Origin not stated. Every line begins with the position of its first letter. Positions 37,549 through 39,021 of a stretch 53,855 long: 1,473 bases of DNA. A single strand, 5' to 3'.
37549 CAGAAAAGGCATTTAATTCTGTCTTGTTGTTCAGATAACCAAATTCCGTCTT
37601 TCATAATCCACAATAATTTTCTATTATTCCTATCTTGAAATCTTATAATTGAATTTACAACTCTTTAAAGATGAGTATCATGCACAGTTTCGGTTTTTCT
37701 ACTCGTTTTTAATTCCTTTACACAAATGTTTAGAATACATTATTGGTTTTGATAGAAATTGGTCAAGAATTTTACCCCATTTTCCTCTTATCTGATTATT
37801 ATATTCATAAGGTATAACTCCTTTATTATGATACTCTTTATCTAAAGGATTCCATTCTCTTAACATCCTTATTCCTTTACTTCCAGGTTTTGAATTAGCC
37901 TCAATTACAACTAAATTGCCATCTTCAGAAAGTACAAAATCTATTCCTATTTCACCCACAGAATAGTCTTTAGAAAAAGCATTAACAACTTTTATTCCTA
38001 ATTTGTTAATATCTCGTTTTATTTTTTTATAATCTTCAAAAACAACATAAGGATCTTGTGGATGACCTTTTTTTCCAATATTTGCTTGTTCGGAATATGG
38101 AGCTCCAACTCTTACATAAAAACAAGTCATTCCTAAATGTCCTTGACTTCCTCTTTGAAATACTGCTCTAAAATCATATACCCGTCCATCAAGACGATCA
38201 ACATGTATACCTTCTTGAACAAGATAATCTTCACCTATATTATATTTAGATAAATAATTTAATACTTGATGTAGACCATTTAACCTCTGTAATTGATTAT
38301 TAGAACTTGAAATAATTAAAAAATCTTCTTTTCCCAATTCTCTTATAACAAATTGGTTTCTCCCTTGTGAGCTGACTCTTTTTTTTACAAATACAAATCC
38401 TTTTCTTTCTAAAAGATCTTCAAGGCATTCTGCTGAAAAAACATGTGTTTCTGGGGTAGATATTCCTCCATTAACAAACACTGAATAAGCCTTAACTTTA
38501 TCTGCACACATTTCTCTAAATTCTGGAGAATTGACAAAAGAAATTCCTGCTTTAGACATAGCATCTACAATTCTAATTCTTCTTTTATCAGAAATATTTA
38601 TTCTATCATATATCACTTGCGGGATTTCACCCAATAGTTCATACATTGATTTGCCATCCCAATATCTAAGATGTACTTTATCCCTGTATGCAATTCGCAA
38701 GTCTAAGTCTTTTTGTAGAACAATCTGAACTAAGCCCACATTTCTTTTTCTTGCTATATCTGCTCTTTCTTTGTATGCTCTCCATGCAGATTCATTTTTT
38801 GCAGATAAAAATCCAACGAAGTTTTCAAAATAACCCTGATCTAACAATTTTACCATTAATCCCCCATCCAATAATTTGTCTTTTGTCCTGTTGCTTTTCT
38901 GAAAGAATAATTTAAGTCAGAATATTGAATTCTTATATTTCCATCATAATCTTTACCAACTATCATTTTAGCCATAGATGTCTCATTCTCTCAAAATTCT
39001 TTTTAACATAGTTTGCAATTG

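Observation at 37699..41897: Compositionally distinct four-gene cassette with a divergent AbrB-PhoU regulator: candidate undescribed system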

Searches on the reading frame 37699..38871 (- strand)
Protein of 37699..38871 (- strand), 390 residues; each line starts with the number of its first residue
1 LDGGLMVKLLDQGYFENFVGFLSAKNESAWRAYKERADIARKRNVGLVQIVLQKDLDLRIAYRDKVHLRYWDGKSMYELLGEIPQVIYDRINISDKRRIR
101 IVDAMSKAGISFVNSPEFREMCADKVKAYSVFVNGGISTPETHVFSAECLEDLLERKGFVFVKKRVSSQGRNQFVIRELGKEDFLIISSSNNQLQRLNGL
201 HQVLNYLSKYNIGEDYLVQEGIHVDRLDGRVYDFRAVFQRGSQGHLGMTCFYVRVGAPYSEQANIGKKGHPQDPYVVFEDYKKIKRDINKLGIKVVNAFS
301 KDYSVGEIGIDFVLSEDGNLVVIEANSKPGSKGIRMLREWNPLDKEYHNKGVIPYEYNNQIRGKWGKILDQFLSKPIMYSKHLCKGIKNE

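Call 3: search_protein_families(library=pfam, proteins=[window:37699-38871:-], max_evalue=1)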
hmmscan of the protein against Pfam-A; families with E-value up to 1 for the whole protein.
window:37699-38871:- (390 aa): 5 families
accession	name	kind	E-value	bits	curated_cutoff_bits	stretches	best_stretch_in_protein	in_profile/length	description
PF14398.11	ATPgrasp_YheCD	-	8.5e-36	123.9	26.8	1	139-335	29-233/255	YheC/D like ATP-grasp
PF14397.11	ATPgrasp_ST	-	1.7e-07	31.2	31.4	2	303-333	230-260/278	Sugar-transfer associated ATP-grasp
PF08443.16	RimK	-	1.3e-05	25.4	21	1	283-336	126-174/188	RimK-like ATP-grasp domain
PF02655.19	ATP-grasp_3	-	9.6e-05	22.9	23.2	1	285-329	116-157/160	ATP-grasp domain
PF07478.18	Dala_Dala_lig_C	-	0.057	13.4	24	1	285-334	135-181/204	D-ala D-ala ligase C-terminus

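Call 4: search_protein_families(library=ncbifam, proteins=[window:37699-38871:-], max_evalue=1)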
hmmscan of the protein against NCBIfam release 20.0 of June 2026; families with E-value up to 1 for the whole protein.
window:37699-38871:- (390 aa): 20 families
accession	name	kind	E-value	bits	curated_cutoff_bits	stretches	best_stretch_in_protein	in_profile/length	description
TIGR00768.1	rimK_fam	subfamily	1.6e-14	53.9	143.4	2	50-195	19-158/276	RimK family alpha-L-glutamate ligase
NF040720.1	MptN_Meth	equivalog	7.2e-10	38.4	350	2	283-342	226-282/291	tetrahydromethanopterin:alpha-L-glutamate ligase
TIGR02144.1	LysX_arch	equivalog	2.1e-08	33.6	275.6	1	92-186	55-151/281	lysine biosynthesis protein LysX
NF009405.0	PRK12767.1-4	equivalog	4.9e-05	22.5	390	1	103-178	90-165/320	carbamoyl phosphate synthase-like protein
NF038074.1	fam_STM4014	hypoth_equivalog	7.8e-05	22.2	175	1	104-246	96-254/349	STM4014 family protein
NF000092.1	D_ala_D_lac_Ao2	exception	0.00013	21.2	700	1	119-165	127-173/348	D-alanine--(R)-lactate ligase VanA-Ao2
TIGR04443.1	F420_CofF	equivalog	0.00015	20.9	300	1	283-337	217-266/283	coenzyme gamma-F420-2:alpha-L-glutamate ligase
NF053643.1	Ddl_archaea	equivalog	0.0011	18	500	1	111-176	92-157/367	putative pseudomurein biosynthesis ATP-grasp protein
NF005315.0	PRK06849.1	equivalog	0.0039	16.2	406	1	296-348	242-292/389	hypothetical protein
NF000206.1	D_ala_D_lac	equivalog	0.0041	16.2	550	1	120-164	128-172/342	D-alanine--(R)-lactate ligase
TIGR03395.1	sphingomy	equivalog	0.0048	16.4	248.2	1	142-218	108-182/286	sphingomyelin phosphodiesterase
NF009402.0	PRK12767.1-1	equivalog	0.0065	15.3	218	1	110-179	100-170/329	carbamoyl phosphate synthase-like protein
NF012215.1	D_ala_D_lac_VanD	exception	0.015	14.7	700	0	109-149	116-157/343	D-alanine--(R)-lactate ligase VanD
TIGR01205.1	D_ala_D_alaTIGR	subfamily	0.018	14.1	245.65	1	284-339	245-297/318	D-alanine--D-alanine ligase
TIGR03103.1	trio_acet_GNAT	equivalog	0.019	13.5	569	1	120-172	293-346/547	N-acetylglutaminylglutamine synthetase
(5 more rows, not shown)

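Call 5: search_protein_families(library=phrogs, proteins=[window:37699-38871:-], max_evalue=0.1)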
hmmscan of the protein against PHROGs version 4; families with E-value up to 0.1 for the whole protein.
window:37699-38871:- (390 aa): 0 families

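Call 6: search_protein_families(library=padloc, proteins=[window:37699-38871:-], max_evalue=0.1)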
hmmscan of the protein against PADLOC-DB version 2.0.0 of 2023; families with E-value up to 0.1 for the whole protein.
window:37699-38871:- (390 aa): 0 families

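Call 33: find_homologous_proteins(query=window:37699-38856:-, max_evalue=1e-10)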
Query window:37699-38856:- (385 aa): 18 proteins with E <= 1e-10 among 2145 candidates.
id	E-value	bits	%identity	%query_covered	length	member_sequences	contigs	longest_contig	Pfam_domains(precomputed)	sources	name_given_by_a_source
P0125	1.2e-257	872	100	100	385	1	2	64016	PF14398.12,PF08443.17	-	-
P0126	2.3e-215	733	84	99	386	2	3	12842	PF14398.12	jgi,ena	jgi:glutathione synthase/RimK-type ligase-like ATP-grasp enzyme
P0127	8.3e-204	695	79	99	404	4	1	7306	PF14397.12,PF14398.12,PF02655.20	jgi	jgi:hypothetical protein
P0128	1.2e-200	685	79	99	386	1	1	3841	PF14398.12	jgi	jgi:hypothetical protein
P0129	5.5e-194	663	81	93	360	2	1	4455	PF14397.12,PF14398.12,PF02655.20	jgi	jgi:glutathione synthase/RimK-type ligase-like ATP-grasp enzyme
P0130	5.2e-192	656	76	98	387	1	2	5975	PF14398.12,PF02655.20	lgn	-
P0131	6.0e-179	613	72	96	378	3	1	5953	PF14398.12,PF02655.20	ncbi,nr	ncbi:MAG: YheC/YheD family protein [Candidatus Omnitrophica bacterium]|nr:YheC/YheD family protein [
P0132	2.3e-135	470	57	100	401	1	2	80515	PF14397.12,PF14398.12,PF02655.20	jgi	jgi:glutathione synthase/RimK-type ligase-like ATP-grasp enzyme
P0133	1.2e-128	448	54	95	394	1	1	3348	PF14397.12,PF14398.12,PF08443.17,PF02655.20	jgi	jgi:hypothetical protein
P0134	1.5e-115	405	49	96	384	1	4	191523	PF14397.12,PF14398.12,PF08443.17,PF02655.20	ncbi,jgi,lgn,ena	-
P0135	1.3e-113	398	47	97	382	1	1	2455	PF14398.12,PF08443.17,PF02655.20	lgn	-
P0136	2.1e-112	394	48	97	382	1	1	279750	PF14397.12,PF14398.12,PF08443.17,PF02655.20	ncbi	ncbi:MAG: YheC/YheD family protein [Candidatus Pacearchaeota archaeon]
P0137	2.5e-99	351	47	95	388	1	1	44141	PF14398.12,PF02655.20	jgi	jgi:glutathione synthase/RimK-type ligase-like ATP-grasp enzyme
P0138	6.1e-88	314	40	97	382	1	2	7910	PF14398.12,PF08443.17,PF02655.20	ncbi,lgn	ncbi:MAG: YheC/YheD family protein [bacterium]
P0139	9.1e-77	277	37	95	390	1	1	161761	PF14397.12,PF14398.12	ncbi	ncbi:MAG: YheC/YheD family protein [Candidatus Woesearchaeota archaeon]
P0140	1.2e-76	276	39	96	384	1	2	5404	PF14397.12,PF14398.12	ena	-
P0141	3.8e-70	255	37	95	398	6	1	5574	PF14398.12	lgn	-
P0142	2.5e-62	229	41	70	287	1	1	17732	PF14398.12,PF08443.17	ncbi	ncbi:MAG: hypothetical protein QW103_01255 [Candidatus Pacearchaeota archaeon]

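Call 37: find_encoding_contigs(protein=P0126, flank=8000, max_places=2)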
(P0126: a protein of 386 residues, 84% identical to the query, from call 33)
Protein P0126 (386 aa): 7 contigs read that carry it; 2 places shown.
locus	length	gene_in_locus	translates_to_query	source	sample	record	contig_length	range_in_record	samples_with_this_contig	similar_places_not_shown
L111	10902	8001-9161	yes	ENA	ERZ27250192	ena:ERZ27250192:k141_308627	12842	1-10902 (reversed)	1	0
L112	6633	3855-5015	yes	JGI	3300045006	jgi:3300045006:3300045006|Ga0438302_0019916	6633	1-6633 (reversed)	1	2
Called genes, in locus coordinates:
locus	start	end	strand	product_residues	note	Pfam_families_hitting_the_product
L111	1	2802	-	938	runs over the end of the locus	PF00133:tRNA-synt_1, PF09334:tRNA-synt_1g, PF01406:tRNA-synt_1e, PF09334:tRNA-synt_1g, PF01921:tRNA-synt_1f (weak), PF08264:Anticodon_1, PF19302:DUF5915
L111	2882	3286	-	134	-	-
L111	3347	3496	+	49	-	-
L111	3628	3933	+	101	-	-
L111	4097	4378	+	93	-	-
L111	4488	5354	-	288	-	PF04014:MazE_antitoxin (weak)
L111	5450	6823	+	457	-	-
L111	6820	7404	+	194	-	-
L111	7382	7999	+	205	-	-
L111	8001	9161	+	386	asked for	PF14398:ATPgrasp_YheCD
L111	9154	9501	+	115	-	-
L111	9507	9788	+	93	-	-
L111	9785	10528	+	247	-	-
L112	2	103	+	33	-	?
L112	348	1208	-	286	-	PF04014:MazE_antitoxin (weak)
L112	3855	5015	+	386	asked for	PF14398:ATPgrasp_YheCD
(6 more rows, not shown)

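Call 38: find_encoding_contigs(protein=P0132, flank=8000, max_places=1)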
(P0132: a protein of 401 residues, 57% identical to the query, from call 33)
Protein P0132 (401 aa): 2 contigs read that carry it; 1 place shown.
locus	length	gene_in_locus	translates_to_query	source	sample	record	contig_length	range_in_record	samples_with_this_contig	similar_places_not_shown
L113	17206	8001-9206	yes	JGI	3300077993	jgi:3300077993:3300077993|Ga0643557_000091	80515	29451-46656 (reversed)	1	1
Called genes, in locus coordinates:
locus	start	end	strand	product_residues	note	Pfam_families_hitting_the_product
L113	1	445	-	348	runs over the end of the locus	PF04551:GcpE, PF26540:GcpE_C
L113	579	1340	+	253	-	PF13508:Acetyltransf_7 (weak), PF14268:YoaP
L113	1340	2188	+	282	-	PF02517:Rce1-like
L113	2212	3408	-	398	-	PF00348:polyprenyl_synt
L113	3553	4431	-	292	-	PF04014:MazE_antitoxin (weak)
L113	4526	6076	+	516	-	-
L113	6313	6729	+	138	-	-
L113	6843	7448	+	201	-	-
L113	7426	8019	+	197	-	-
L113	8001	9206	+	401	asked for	PF14397:ATPgrasp_ST (faint), PF14398:ATPgrasp_YheCD, PF02655:ATP-grasp_3 (faint)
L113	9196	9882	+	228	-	-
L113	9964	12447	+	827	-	PF13439:Glyco_transf_4, PF00534:Glycos_transf_1, PF13692:Glyco_trans_1_4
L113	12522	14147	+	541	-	-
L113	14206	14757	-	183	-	PF01871:AMMECR1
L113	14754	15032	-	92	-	PF13656:RNA_pol_L_2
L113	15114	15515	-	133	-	PF08279:HTH_11 (weak), PF01022:HTH_5 (weak)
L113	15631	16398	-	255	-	PF11848:DUF3368 (weak)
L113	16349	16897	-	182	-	-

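Call 39: find_encoding_contigs(protein=P0136, flank=8000, max_places=1)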
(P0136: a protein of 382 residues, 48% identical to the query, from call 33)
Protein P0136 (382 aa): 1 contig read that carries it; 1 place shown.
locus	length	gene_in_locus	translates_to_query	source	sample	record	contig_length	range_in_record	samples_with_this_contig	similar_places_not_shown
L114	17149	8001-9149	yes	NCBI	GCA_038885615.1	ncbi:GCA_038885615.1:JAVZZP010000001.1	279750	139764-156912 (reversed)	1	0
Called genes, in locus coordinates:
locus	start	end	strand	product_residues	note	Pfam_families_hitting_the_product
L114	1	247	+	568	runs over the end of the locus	-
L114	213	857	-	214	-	PF00730:HhH-GPD, PF00633:HHH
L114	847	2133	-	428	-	PF02403:Seryl_tRNA_N, PF00587:tRNA-synt_2b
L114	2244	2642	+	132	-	-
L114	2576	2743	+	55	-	-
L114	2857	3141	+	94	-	PF14947:HTH_45 (weak), PF22665:WHD_DUF6293 (weak)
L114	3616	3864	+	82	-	-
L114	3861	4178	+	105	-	-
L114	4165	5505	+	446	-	PF01425:Amidase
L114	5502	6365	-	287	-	PF04014:MazE_antitoxin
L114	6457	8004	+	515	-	-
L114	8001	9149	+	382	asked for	PF14397:ATPgrasp_ST (faint), PF14398:ATPgrasp_YheCD, PF02655:ATP-grasp_3 (faint), PF08443:RimK (faint)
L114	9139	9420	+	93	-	-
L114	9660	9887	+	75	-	-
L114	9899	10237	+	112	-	-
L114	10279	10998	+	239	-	PF02754:CCG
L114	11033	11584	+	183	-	PF01862:PvlArgDC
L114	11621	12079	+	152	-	-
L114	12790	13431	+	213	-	PF00702:Hydrolase, PF13242:Hydrolase_like (faint), PF13419:HAD_2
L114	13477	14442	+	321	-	PF03215:Rad17 (weak), PF05496:RuvB_N, PF01078:Mg_chelatase (faint), PF00004:AAA, PF13173:AAA_14 (weak), PF13177:DNA_pol3_delta2, PF25361:AAA_lid_RFC1, PF08542:Rep_fac_C, +1 more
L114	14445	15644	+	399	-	PF05496:RuvB_N (faint), PF00004:AAA, PF21960:RCF1-5-like_lid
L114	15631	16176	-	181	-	PF01725:Ham1p_like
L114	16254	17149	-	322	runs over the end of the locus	PF13462:Thioredoxin_4 (weak)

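Call 40: find_encoding_contigs(protein=P0134, flank=8000, max_places=1)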
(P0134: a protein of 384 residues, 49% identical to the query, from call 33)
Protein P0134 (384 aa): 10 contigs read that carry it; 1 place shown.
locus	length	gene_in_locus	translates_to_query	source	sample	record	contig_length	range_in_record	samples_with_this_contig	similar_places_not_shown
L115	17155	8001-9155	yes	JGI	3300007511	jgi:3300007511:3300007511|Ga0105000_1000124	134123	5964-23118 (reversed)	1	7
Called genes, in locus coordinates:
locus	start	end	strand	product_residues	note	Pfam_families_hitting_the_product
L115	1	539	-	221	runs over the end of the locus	PF05552:MS_channel_1st_1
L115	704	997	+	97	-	-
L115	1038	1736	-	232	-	PF01978:TrmB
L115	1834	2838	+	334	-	PF13379:NMT1_2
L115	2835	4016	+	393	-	-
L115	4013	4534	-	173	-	PF03692:CxxCxxCC (weak)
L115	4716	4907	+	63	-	-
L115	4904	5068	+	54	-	-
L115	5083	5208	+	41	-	-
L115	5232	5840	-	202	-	PF00293:NUDIX (weak), PF19368:WHD_AraR (weak), PF21906:WHD_NrtR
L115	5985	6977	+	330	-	PF13793:Pribosyltran_N, PF00156:Pribosyltran, PF14572:Pribosyl_synth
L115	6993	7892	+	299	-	PF00293:NUDIX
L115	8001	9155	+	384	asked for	PF14397:ATPgrasp_ST (faint), PF14398:ATPgrasp_YheCD, PF02655:ATP-grasp_3 (faint), PF08443:RimK (faint)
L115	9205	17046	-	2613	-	-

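Call 67: predict_structure(alignment_id=A4)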
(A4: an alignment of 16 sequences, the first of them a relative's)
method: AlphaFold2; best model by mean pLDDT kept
length: 385 residues; sequences in the alignment: 16
mean_pLDDT: 91.1   pTM: 0.90
mean pLDDT of the five models: 91.1, 90.8, 89.9, 89.1, 88.7
residues with pLDDT >= 90: 297; 70-90: 74; 50-70: 9; < 50: 5
segments of 3 or more residues with pLDDT < 50: 1-3
pLDDT, mean of each block of 10 residues (from residue 1): 51 92 93 94 93 94 93 93 92 92 96 95 97 97 96 94 78 92 84 94 92 94 93 95 96 85 89 93 98 96 97 93 94 83 79 91 97 95 75
secondary structure, 60 per line:
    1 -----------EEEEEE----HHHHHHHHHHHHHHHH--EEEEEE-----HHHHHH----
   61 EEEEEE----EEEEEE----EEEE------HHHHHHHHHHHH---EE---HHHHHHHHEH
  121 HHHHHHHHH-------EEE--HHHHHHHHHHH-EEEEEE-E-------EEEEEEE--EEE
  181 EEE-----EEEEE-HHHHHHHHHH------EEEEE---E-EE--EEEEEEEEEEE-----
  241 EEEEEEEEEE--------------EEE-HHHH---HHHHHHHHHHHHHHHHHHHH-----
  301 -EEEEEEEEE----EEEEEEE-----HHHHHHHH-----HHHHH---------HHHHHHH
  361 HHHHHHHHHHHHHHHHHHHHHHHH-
elements in order: E12-17 H22-37 E40-45 H51-56 E61-66 E71-76 E81-84 H91-102 H111-118 H120-129 E137-139 H142-152 E154-159 E169-175 E178-183 E189-193 H195-204 E211-215 E225-235 E241-250 E265-267 H269-272 H276-295 E302-310 E315-321 H327-334 H340-344 H354-384
